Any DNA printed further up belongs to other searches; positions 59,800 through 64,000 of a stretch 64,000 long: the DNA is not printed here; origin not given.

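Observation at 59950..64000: Giant fiber protein with about 16 SGQIGGY heptapeptide units in tandem DNA repeats plus LamG-like modules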

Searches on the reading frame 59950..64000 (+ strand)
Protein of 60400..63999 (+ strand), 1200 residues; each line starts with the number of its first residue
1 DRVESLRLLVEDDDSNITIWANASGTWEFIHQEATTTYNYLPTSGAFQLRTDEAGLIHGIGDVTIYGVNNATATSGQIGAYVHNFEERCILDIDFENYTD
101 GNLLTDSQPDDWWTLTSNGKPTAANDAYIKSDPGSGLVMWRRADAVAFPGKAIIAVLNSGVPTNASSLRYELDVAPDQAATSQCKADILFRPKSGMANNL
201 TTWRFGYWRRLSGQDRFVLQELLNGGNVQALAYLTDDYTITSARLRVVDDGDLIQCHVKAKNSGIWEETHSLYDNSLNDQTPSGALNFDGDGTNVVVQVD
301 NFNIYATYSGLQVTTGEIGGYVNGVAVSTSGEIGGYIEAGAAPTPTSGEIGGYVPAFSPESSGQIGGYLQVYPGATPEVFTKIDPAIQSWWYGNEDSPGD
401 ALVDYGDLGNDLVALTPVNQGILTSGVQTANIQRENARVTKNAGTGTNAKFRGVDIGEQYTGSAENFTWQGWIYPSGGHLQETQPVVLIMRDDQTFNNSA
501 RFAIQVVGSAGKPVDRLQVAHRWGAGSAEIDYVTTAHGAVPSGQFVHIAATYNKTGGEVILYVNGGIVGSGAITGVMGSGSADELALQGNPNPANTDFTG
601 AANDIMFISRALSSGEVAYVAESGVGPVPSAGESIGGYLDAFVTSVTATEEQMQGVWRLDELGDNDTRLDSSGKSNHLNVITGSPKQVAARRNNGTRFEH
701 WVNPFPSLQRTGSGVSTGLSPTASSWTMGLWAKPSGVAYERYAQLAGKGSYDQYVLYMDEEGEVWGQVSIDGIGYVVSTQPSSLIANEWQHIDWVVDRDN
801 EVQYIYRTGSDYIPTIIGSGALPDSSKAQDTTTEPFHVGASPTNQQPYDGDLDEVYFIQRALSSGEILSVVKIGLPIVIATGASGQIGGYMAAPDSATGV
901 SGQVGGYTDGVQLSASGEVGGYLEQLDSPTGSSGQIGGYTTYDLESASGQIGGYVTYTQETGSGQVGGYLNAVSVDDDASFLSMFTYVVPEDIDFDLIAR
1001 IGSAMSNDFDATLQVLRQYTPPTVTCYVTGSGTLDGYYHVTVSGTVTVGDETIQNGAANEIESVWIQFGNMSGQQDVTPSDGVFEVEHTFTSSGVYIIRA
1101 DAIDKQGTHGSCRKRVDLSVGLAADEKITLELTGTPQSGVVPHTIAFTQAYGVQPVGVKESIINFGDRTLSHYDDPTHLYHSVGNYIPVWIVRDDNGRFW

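Call 7: search_protein_families(library=pfam, proteins=[window:59950-64000:+], max_evalue=0.01)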
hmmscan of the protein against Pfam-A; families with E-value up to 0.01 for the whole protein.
window:59950-64000:+ (1350 aa): 2 families
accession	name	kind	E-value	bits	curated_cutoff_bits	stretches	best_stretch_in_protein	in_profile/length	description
PF13385.13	Laminin_G_3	-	5.2e-29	101.8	27.6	2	605-768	8-151/151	Concanavalin A-like lectin/glucanases superfamily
PF18911.6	PKD_4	-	2.9e-06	27.7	27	0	1294-1347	19-73/85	PKD domain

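Call 8: search_protein_families(library=phrogs, proteins=[window:59950-64000:+], max_evalue=0.001)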
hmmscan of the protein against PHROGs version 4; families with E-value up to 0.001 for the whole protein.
window:59950-64000:+ (1350 aa): 0 families

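Call 10: search_dna_similar(query=window:59950-64000:+, collection=phages, mode=protein, max_evalue=0.001)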
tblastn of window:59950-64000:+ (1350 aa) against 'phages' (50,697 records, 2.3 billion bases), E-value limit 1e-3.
No match.

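Call 11: find_homologous_proteins(query=window:59950-64000:+)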
Query window:59950-64000:+ (1350 aa): 2 proteins with E <= 0.001 among 8000 candidates.
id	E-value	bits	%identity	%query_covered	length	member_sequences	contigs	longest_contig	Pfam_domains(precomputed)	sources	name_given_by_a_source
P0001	0.0e+0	3075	100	100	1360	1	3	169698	PF13385.14,PF18911.7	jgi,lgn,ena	-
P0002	0.0e+0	1377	44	98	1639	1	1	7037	PF13385.14,PF18911.7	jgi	jgi:hypothetical protein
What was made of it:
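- The contigs that carry it reach 169.7 kb (call 11).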

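Call 13: find_encoding_contigs(protein=P0001, flank=10000, max_places=6)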
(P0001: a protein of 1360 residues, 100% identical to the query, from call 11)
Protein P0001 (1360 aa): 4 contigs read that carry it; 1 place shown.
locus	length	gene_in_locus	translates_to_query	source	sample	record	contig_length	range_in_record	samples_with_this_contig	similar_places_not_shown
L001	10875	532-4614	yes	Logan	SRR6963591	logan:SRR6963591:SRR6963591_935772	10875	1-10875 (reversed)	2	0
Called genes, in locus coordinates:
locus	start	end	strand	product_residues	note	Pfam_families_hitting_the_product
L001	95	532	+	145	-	-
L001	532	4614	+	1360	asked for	PF13385:Laminin_G_3, PF18911:PKD_4 (faint)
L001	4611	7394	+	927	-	-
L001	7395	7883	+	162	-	-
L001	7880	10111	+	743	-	-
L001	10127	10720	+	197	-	-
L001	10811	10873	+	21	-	?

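Call 14: find_encoding_contigs(protein=P0002, flank=10000, max_places=6)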
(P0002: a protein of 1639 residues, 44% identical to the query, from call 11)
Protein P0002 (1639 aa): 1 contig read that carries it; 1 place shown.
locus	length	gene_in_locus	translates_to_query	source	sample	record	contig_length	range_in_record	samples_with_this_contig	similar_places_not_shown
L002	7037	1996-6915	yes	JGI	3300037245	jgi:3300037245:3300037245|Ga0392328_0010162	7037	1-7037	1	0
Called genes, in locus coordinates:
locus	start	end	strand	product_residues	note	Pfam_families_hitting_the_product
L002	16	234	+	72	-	-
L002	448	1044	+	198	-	PF13385:Laminin_G_3 (weak)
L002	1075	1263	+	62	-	-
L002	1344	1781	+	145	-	-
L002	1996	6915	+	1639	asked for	PF13385:Laminin_G_3, PF18911:PKD_4 (faint)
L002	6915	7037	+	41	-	?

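Call 16: find_related_loci(query=P0001, collection=viral_contigs, flank=10000)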
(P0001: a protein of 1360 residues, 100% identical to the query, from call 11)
Query P0001 (1360 aa) in viral_contigs; peptide patterns used: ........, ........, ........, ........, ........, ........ (x = any residue, [..] = any of these).
1 stretches matched a pattern; 1 encode a relative of the query (tblastn E <= 1e-3); 1 distinct loci.
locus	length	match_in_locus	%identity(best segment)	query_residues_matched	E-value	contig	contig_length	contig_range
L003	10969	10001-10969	65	7-1089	5e-23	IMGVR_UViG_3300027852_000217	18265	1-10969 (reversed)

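Call 20: search_protein_families(library=pfam, proteins=[L001:4611-7394:+, L001:7395-7883:+, L001:7880-10111:+, L001:10127-10720:+], max_evalue=0.01)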
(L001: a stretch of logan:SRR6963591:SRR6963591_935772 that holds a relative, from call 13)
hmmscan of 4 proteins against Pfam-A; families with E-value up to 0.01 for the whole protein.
L001:4611-7394:+ (927 aa): 0 families

L001:7395-7883:+ (162 aa): 0 families

L001:7880-10111:+ (743 aa): 0 families

L001:10127-10720:+ (197 aa): 0 families

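Call 26: search_solved_structures(query=P0001, max_evalue=1, show_alignments=2)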
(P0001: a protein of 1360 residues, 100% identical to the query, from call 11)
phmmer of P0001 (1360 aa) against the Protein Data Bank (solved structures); distinct sequences matched with E-value up to 1: 1.
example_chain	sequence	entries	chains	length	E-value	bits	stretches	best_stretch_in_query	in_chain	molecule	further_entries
2ftc_I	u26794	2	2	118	0.35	11.7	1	627-686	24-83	Mitochondrial ribosomal protein L16 | 39S ribosomal protein L16, mitochondrial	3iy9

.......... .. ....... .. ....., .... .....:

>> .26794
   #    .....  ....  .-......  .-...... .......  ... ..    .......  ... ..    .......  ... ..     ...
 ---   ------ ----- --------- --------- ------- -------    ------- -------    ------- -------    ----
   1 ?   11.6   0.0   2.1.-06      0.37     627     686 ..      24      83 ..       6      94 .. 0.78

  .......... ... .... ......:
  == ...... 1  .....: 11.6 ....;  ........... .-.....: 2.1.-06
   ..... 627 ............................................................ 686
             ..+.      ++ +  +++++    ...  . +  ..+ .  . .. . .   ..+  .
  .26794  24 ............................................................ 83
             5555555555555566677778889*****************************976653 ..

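Call 28: search_protein_families(library=pfam, proteins=[L001:3904-4611:+], max_evalue=10)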
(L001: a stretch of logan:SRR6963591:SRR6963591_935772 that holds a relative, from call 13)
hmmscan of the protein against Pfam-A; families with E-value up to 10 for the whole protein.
L001:3904-4611:+ (236 aa): 6 families
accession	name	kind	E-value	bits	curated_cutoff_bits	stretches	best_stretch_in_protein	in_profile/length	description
PF18911.6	PKD_4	-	5.3e-08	33.2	27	2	167-224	16-74/85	PKD domain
PF00801.26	PKD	-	0.0018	18.7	23.5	2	156-212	2-59/80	PKD domain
PF20756.2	SusG_CBM58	-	0.011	16.3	24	1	71-131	21-83/117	Alpha-amylase SusG, CBM58 domain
PF13115.11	YtkA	-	0.019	16.1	25.9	1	96-125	54-83/85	YtkA-like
PF02369.22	Big_1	-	0.097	13.2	34.9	1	80-130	26-82/93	Bacterial Ig-like domain (group 1)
PF20459.4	DUF6712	-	0.18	12.2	25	1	33-89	30-81/121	Family of unknown function (DUF6712)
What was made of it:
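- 63760..64000 (+): Second PKD domain, cut by the window end (10 residues missing). Pfam PKD_4, E 5.3e-8, 33.2 bits on the complete C-terminus (call 28).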

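Call 40: predict_structure(alignment_id=A3)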
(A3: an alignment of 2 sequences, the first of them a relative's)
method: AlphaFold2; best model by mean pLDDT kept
length: 571 residues; sequences in the alignment: 2
mean_pLDDT: 29.2   pTM: 0.19
mean pLDDT of the five models: 29.2, 26.7, 26.6, 24.2, 23.8
residues with pLDDT >= 90: 0; 70-90: 0; 50-70: 0; < 50: 571
segments of 3 or more residues with pLDDT < 50: 1-571
pLDDT, mean of each block of 10 residues (from residue 1): 28 28 27 27 31 32 32 29 25 30 29 33 31 25 27 34 37 34 33 25 25 27 26 28 29 28 28 33 32 32 36 33 33 34 32 31 31 28 25 24 28 27 27 26 26 27 28 27 27 26 25 26 29 30 29 34 31 25
secondary structure, 60 per line:
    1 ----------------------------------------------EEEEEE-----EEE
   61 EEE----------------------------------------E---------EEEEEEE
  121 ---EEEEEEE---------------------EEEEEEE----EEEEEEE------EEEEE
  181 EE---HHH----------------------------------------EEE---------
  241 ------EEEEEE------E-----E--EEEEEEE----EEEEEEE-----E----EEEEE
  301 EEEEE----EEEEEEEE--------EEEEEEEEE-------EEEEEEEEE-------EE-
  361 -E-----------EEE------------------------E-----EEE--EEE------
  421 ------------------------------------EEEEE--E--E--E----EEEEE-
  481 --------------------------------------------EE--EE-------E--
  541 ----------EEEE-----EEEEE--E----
elements in order: E47-52 E58-63 E114-120 E124-130 E152-158 E163-169 E176-182 E229-231 E247-252 E268-274 E279-285 E296-305 E310-317 E326-334 E342-350 E374-376 E407-409 E412-414 E457-461 E475-479 E551-554 E560-564
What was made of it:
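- On Laminin_G_3 / ConA-like lectin superfamily (PF13385): The first AF2 attempt gave pLDDT 29 (call 40).
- Tried and rejected: AF2 on aa 790-1360 with a 2-sequence alignment gave mean pLDDT 29 and was unusable (call 40).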

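Call 41: search_protein_representatives(protein=window:60400-63999:+)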
Query: 1200 residues. Proteins with E-value up to 0.001 (for the whole library): 415; up to 1e-10: 81; up to 1e-30: 9. The best 150 are listed.
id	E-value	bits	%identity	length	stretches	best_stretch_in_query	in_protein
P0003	0.0e+00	1396.3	60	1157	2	309-1200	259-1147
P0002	0.0e+00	1235.1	48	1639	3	313-1200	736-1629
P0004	3.6e-219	747.2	48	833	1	382-1200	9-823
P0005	2.1e-192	658.5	45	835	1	400-1200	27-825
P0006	1.9e-135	469.9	39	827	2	631-1200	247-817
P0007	8.3e-34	133.2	36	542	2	880-1200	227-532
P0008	8.7e-34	133.2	35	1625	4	883-1200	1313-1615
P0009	3.3e-32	127.9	34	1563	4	881-1200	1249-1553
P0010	5.6e-32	127.1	30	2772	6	881-1200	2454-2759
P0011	3.2e-30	121.3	35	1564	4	849-1200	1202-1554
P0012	5.1e-30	120.7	32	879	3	883-1197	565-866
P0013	2.0e-29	118.7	31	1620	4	884-1200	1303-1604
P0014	4.3e-29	117.6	35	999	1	853-1200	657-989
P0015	6.9e-29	116.9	33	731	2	883-1200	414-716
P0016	4.4e-28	114.3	34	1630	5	884-1200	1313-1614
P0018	8.4e-28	113.3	34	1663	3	884-1200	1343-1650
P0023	4.1e-26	107.7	30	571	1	634-1200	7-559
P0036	1.3e-21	92.9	34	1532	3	883-1197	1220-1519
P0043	1.0e-19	86.6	28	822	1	376-1192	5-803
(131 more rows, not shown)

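Call 44: list_cluster_members(proteins=[P0008, P0010, P0013, P0018, P0012, P0023, P0004, P0003, P0043, P0036])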
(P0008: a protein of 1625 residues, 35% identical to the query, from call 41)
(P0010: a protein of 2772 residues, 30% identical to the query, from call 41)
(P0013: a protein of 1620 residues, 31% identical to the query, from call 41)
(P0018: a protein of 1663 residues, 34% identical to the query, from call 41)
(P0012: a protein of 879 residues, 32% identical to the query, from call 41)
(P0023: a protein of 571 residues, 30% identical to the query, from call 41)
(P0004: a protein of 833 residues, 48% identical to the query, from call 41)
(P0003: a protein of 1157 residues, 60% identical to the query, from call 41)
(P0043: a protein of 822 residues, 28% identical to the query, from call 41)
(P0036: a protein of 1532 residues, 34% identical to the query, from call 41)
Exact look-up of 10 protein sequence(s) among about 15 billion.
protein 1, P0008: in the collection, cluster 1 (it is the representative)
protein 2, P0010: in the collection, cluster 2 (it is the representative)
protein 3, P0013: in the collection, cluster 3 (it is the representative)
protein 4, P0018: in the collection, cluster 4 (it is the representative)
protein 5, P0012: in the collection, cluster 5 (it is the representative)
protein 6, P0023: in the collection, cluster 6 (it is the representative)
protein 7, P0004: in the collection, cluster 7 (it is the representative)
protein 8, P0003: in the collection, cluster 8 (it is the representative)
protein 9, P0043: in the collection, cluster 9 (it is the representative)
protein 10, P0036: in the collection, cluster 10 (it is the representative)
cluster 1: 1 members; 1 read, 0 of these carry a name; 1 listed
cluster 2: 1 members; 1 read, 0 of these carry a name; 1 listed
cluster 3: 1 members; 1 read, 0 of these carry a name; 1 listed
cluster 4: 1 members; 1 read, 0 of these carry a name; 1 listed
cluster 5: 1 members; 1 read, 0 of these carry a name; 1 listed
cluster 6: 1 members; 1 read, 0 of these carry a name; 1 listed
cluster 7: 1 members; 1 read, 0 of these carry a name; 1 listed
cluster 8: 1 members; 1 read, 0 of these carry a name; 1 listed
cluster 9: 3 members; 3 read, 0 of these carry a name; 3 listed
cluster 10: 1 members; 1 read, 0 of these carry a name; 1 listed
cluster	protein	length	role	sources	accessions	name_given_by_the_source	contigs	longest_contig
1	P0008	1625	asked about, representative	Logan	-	-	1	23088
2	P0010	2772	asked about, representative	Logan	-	-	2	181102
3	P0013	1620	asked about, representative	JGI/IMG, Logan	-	-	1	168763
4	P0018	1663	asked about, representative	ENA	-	-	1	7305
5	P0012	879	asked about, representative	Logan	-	-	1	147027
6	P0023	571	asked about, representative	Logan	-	-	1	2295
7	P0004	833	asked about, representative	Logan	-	-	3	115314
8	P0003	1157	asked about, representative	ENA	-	-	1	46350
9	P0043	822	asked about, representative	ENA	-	-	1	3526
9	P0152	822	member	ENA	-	-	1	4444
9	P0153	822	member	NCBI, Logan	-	-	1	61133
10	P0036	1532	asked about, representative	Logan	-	-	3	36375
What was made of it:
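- All are unnamed metagenomic proteins, several on contigs of 115-181 kb (call 44).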

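Call 55: predict_structure(alignment_id=A5)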
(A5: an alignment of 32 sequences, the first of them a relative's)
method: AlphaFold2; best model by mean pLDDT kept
length: 341 residues; sequences in the alignment: 32
mean_pLDDT: 69.8   pTM: 0.58
mean pLDDT of the five models: 69.8, 69.1, 69.0, 68.8, 67.7
residues with pLDDT >= 90: 133; 70-90: 48; 50-70: 24; < 50: 136
segments of 3 or more residues with pLDDT < 50: 1-117, 119-123, 133-136, 142-145
pLDDT, mean of each block of 10 residues (from residue 1): 35 39 40 42 44 41 44 45 45 42 41 45 48 50 56 92 70 92 80 93 88 91 94 92 94 91 93 91 95 95 95 93 97 83 58
secondary structure, 60 per line:
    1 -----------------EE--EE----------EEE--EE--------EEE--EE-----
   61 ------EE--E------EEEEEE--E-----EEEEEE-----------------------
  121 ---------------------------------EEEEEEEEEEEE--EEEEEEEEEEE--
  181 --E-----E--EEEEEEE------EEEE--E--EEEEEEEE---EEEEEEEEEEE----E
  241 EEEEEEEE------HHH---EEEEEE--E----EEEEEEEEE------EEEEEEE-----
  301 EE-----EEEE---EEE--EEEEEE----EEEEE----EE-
elements in order: E34-36 E49-51 E78-83 E92-97 E154-165 E168-178 E192-198 E205-208 E214-221 E225-235 E240-248 E261-266 E274-282 E289-295 E308-311 E315-317 E320-325 E330-334
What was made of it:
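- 63454..63759 (+): First PKD/Ig-like beta-sandwich. AF2 pLDDT >90 (call 55).
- Together with the failure of the monomer model to fold this region (pLDDT 35-50 against >90 for the PKD pair, call 55), this points to inter-chain packing. The AF2 monomer model leaves the repeats at pLDDT 35-50, with only two-residue hairpins (call 55).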

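Call 56: search_protein_families(library=phrogs, proteins=[L001:4611-7394:+, L001:7395-7883:+, L001:7880-10111:+, L001:10127-10720:+], max_evalue=0.01)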
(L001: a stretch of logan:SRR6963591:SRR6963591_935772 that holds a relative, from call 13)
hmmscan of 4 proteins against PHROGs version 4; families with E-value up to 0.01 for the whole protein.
L001:4611-7394:+ (927 aa): 0 families

L001:7395-7883:+ (162 aa): 0 families

L001:7880-10111:+ (743 aa): 0 families

L001:10127-10720:+ (197 aa): 0 families
